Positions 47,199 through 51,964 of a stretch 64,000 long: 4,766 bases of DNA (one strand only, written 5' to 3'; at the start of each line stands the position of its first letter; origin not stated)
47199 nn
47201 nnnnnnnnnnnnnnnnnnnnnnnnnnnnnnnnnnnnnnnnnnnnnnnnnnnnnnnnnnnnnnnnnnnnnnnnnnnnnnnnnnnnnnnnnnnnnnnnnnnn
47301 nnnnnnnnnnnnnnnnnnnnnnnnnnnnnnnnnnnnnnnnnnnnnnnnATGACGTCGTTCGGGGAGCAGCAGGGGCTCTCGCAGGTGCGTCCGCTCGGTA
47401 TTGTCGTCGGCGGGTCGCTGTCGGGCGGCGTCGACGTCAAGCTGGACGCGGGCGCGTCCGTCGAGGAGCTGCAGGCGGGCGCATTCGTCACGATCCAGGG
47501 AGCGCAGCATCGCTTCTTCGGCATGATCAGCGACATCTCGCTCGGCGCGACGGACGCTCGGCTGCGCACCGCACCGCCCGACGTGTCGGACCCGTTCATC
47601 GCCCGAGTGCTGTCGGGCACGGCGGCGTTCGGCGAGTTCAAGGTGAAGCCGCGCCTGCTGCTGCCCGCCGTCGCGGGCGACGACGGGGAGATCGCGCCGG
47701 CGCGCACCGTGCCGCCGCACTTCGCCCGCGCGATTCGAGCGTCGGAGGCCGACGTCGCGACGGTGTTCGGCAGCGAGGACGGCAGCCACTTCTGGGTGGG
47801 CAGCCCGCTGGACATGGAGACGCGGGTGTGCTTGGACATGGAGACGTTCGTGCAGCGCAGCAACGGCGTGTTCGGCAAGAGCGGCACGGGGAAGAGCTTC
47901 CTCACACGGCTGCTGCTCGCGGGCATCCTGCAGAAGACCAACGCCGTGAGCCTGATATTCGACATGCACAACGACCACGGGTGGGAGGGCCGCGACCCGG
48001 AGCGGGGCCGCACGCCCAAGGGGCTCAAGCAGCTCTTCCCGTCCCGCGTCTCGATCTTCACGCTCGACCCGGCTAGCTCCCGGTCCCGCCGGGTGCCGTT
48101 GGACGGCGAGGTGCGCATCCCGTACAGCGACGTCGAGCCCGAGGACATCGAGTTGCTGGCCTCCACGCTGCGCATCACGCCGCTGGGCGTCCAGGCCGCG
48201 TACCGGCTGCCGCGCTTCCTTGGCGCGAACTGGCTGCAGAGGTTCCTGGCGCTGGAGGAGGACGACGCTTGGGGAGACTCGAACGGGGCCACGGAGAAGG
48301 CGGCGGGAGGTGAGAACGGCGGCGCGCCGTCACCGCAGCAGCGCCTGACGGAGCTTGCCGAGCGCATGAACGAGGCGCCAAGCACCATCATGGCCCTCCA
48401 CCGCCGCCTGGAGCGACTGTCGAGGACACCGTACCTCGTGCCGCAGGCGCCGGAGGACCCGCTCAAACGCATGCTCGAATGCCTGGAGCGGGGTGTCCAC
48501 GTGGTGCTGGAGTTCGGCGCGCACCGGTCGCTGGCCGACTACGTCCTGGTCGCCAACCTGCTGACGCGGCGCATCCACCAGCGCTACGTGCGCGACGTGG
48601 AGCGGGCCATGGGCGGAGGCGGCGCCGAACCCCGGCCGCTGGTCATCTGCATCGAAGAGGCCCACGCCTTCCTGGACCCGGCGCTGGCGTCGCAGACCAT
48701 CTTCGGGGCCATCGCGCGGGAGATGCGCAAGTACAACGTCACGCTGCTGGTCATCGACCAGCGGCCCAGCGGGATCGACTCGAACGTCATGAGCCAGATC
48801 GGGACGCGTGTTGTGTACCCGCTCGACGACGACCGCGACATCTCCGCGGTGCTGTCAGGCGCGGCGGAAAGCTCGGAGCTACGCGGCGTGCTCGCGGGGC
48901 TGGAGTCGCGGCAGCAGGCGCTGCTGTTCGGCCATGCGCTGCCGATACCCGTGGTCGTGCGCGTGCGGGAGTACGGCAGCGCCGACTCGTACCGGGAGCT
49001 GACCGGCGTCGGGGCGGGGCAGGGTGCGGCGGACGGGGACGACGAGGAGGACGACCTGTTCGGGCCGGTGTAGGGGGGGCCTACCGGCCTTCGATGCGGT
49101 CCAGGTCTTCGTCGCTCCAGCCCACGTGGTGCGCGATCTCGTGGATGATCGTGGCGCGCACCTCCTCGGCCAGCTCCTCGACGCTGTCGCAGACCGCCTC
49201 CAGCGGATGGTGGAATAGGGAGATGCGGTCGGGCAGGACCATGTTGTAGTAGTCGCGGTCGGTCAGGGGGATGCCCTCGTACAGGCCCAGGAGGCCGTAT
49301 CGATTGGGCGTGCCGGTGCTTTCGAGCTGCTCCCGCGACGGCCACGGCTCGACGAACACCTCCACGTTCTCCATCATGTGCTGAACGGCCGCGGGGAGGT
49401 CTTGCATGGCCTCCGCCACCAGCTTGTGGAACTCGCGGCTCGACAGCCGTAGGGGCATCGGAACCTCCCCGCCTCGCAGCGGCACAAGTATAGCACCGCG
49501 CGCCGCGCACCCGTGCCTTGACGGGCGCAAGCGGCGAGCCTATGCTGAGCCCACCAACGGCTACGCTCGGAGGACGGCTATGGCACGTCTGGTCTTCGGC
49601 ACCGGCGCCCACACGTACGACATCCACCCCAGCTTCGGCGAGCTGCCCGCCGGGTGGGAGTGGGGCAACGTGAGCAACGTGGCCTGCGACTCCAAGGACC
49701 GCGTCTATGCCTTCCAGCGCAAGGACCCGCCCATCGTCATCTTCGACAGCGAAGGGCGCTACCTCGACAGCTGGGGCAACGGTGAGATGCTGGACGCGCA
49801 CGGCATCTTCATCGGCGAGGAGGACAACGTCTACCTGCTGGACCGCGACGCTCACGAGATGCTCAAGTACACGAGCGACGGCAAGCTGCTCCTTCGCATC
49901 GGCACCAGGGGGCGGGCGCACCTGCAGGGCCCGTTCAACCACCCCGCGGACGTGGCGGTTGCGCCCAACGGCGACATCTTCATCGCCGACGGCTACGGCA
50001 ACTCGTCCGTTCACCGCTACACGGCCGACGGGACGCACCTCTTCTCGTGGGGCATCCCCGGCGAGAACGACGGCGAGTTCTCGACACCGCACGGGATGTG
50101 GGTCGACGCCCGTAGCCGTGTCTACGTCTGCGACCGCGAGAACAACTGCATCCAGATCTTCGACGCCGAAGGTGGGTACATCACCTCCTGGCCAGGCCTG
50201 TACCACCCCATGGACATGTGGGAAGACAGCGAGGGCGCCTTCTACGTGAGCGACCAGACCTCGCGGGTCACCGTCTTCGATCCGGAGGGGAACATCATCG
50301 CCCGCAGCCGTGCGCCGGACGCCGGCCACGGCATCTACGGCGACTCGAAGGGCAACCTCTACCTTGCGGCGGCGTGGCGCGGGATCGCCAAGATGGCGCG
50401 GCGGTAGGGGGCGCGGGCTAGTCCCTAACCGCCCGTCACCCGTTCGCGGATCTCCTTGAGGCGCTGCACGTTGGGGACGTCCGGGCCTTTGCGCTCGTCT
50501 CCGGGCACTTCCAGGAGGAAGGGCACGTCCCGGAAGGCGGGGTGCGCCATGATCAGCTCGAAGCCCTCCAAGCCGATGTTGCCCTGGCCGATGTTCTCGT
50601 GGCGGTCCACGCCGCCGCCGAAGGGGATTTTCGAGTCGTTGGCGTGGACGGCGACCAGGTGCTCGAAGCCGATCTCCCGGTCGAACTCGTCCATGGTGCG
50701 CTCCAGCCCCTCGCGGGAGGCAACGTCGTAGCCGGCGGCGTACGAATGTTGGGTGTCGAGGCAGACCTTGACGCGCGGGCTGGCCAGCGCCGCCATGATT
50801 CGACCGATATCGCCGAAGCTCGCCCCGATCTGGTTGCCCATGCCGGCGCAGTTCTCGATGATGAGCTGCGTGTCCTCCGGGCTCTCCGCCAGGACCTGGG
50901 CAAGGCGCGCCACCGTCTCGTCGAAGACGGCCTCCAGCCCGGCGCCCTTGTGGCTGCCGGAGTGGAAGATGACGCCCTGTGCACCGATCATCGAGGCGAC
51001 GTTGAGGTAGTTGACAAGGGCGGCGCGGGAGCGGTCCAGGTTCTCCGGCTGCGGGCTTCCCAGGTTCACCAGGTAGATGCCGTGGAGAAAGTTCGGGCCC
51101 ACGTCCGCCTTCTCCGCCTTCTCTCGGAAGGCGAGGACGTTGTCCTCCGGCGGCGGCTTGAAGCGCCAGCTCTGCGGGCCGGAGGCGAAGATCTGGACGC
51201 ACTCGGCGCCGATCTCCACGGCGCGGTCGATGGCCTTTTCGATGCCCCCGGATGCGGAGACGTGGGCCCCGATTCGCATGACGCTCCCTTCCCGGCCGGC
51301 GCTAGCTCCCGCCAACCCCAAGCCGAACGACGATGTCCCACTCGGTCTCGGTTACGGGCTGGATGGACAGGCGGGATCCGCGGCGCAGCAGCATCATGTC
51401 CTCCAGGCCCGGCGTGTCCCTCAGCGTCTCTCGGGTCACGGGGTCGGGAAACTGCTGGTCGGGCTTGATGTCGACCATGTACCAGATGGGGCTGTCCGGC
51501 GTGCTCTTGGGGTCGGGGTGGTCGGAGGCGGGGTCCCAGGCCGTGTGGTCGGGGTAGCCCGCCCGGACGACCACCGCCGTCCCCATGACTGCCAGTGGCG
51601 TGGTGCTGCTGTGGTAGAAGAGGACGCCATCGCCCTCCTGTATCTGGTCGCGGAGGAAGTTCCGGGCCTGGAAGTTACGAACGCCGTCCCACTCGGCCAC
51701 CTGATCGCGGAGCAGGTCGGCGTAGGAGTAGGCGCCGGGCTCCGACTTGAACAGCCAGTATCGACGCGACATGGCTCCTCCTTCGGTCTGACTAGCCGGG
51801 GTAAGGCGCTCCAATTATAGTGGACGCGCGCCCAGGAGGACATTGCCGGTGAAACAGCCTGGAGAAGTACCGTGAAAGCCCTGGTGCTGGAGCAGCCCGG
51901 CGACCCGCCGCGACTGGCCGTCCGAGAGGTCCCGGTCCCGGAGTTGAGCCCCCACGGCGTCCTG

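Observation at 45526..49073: Translationally coupled NurA-like nuclease / barrel-only ORF / HerA ATPase cassette, fused at its 5' end to selB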

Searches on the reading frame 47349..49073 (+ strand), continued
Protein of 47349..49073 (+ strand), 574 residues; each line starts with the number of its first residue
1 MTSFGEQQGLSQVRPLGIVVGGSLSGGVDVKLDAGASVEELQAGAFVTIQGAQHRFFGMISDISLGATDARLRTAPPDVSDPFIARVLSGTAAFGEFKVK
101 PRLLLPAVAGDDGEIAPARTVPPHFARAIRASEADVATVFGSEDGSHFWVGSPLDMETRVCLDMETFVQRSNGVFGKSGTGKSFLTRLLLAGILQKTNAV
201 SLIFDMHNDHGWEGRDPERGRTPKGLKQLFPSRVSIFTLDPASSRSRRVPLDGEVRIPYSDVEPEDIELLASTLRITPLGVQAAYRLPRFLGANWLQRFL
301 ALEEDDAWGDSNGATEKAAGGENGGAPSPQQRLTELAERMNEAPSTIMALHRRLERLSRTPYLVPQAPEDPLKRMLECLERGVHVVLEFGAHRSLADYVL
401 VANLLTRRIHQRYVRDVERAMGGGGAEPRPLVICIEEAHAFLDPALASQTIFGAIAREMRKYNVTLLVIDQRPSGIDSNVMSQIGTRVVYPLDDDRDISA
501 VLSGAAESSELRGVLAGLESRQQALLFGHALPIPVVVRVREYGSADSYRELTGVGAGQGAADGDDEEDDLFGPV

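Call 74: predict_structure(alignment_id=A4)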
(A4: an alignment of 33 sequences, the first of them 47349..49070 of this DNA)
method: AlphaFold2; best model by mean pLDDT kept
length: 574 residues; sequences in the alignment: 33
mean_pLDDT: 80.6   pTM: 0.79
mean pLDDT of the five models: 80.6, 73.2, 65.2, 65.1, 65.1
residues with pLDDT >= 90: 230; 70-90: 222; 50-70: 68; < 50: 54
segments of 3 or more residues with pLDDT < 50: 1-12, 152-155, 306-321, 554-574
pLDDT, mean of each block of 10 residues (from residue 1): 31 78 88 80 86 88 76 64 61 79 84 83 90 85 81 53 89 82 84 92 91 70 83 94 89 93 93 94 97 95 63 44 72 95 97 92 89 91 95 91 92 91 89 93 84 81 91 91 89 86 81 73 78 75 55 45 36 35
secondary structure, 60 per line:
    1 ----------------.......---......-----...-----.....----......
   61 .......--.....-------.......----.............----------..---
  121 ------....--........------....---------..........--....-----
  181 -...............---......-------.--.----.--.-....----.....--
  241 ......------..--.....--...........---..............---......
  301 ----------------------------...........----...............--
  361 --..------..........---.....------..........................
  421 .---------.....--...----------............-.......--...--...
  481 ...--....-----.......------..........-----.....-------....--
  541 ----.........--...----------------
elements in order: E17-23 E27-32 E46-50 E55-67 H70-74 H82-88 E93-105 E127-130 H133-140 E147-150 E160-163 H164-169 E172-175 H182-196 E200-205 H226-229 E234-238 H241-246 H264-274 H278-291 H295-300 H329-339 H344-358 H371-380 E384-388 H395-421 E431-435 H451-462 E464-470 H478-483 E486-489 H495-501 H508-517 E523-527 E535-538 H545-553

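Call 78: fold_search(model_id=the predicted structure, library=pdb)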
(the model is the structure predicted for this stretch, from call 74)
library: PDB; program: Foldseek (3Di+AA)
matches with E <= 10: 825; with E <= 0.001: 143
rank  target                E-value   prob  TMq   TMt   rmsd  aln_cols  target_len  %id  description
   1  8wfd_F                1.9e-23  1.00  0.56  0.58   9.1       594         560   18  The cryo-EM structure of TdpAB in complex with AMPPNP and DNA (released 2025-01-22)
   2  8wfd_C                3.5e-23  1.00  0.63  0.65   7.3       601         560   18  The cryo-EM structure of TdpAB in complex with AMPPNP and DNA (released 2025-01-22)
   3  8wj3_D                6.5e-23  1.00  0.56  0.64   9.0       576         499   19  Cryo-EM structure of a bacterial protein (released 2024-09-11)
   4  8wfd_E                8.1e-23  1.00  0.58  0.58   9.2       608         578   18  The cryo-EM structure of TdpAB in complex with AMPPNP and DNA (released 2025-01-22)
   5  9x1m_A                1.1e-22  1.00  0.60  0.59   7.2       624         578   18  The cryo-EM structure of HerA-NurA complex with AMPPNP and dsDNA from Thermococcus kodakarensis (released 2026-02-04)
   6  8wiv_D                1.2e-22  1.00  0.59  0.57   9.1       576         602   18  Cryo-EM structure of a bacterial protein (released 2024-09-11)
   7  8wfd_D                1.3e-22  1.00  0.59  0.59   8.0       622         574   17  The cryo-EM structure of TdpAB in complex with AMPPNP and DNA (released 2025-01-22)
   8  8wod_D                1.6e-22  1.00  0.57  0.65   8.0       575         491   18  Cryo-EM structure of SIR2/HerA complex (released 2024-09-11)
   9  8wld_A                2.5e-22  1.00  0.55  0.64   8.6       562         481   18  Cryo-EM structure of SIR2/HerA antiphage complex (released 2024-09-11)
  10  4d2i_B                2.6e-22  1.00  0.58  0.71   6.2       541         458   16  Crystal structure of the HerA hexameric DNA translocase from Sulfolobus solfataricus bound to AMP-PNP (released 2014-12-03)
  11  8wfd_A                2.6e-22  1.00  0.57  0.58   8.9       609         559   18  The cryo-EM structure of TdpAB in complex with AMPPNP and DNA (released 2025-01-22)
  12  4d2i_A                3.8e-22  1.00  0.58  0.70   6.9       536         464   16  Crystal structure of the HerA hexameric DNA translocase from Sulfolobus solfataricus bound to AMP-PNP (released 2014-12-03)
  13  8wet_A                4.5e-22  1.00  0.61  0.60   8.2       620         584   18  The cryo-EM structure of TdpAB complex (released 2025-01-22)
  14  8wld_D                1.3e-21  1.00  0.57  0.51  11.8       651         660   17  Cryo-EM structure of SIR2/HerA antiphage complex (released 2024-09-11)
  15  8wld_L                2.0e-21  1.00  0.58  0.50   8.2       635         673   17  Cryo-EM structure of SIR2/HerA antiphage complex (released 2024-09-11)
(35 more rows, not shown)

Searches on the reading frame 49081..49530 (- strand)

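Call 3: search_protein_families(library=pfam, proteins=[window:49081-49530:-], max_evalue=1)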
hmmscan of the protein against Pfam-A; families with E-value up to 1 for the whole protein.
window:49081-49530:- (149 aa): 3 families
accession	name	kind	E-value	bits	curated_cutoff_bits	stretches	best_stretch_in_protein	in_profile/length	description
PF06262.17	Zincin_1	-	5.6e-32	110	22.4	1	53-146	1-95/97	Zincin-like metallopeptidase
PF12725.13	DUF3810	-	0.11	12.3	28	1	123-142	189-208/311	Protein of unknown function (DUF3810)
PF25226.1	DUF7844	-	0.49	10.3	27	0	36-134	19-103/230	Domain of unknown function (DUF7844)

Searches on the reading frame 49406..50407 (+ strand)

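Call 73: search_protein_families(library=pfam, proteins=[window:49406-50407:+], max_evalue=0.00001)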
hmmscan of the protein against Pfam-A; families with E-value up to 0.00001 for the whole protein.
window:49406-50407:+ (333 aa): 2 families
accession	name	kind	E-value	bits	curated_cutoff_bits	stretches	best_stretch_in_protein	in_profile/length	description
PF01436.27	NHL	-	2.4e-17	62.4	20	1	177-205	1-28/28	NHL repeat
PF17170.10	DUF5128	-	3e-08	33.6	22.9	0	87-159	44-121/321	6-bladed beta-propeller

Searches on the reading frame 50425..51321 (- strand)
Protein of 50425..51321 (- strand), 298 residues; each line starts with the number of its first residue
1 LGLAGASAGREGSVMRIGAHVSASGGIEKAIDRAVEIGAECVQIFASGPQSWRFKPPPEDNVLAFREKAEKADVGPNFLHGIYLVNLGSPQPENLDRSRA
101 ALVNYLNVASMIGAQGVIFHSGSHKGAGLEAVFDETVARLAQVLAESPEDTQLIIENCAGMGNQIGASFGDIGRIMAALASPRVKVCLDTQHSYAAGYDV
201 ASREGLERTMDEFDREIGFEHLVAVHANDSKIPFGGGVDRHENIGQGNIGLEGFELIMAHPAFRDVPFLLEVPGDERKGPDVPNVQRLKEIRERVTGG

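Call 73: search_protein_families(library=pfam, proteins=[window:50425-51321:-], max_evalue=0.00001)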
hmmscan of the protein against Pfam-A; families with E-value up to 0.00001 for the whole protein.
window:50425-51321:- (298 aa): 1 family
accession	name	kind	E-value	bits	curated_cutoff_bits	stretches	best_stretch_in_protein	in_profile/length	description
PF01261.30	AP_endonuc_2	-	2.9e-46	158.6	31.1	1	31-283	1-234/249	Xylose isomerase-like TIM barrel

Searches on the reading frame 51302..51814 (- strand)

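Call 73: search_protein_families(library=pfam, proteins=[window:51302-51814:-], max_evalue=0.00001)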
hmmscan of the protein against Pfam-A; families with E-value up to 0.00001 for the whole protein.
window:51302-51814:- (170 aa): 1 family
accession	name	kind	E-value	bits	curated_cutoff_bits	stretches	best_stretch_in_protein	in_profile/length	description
PF01878.24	EVE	-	2.4e-51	174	23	1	18-164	1-144/145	EVE domain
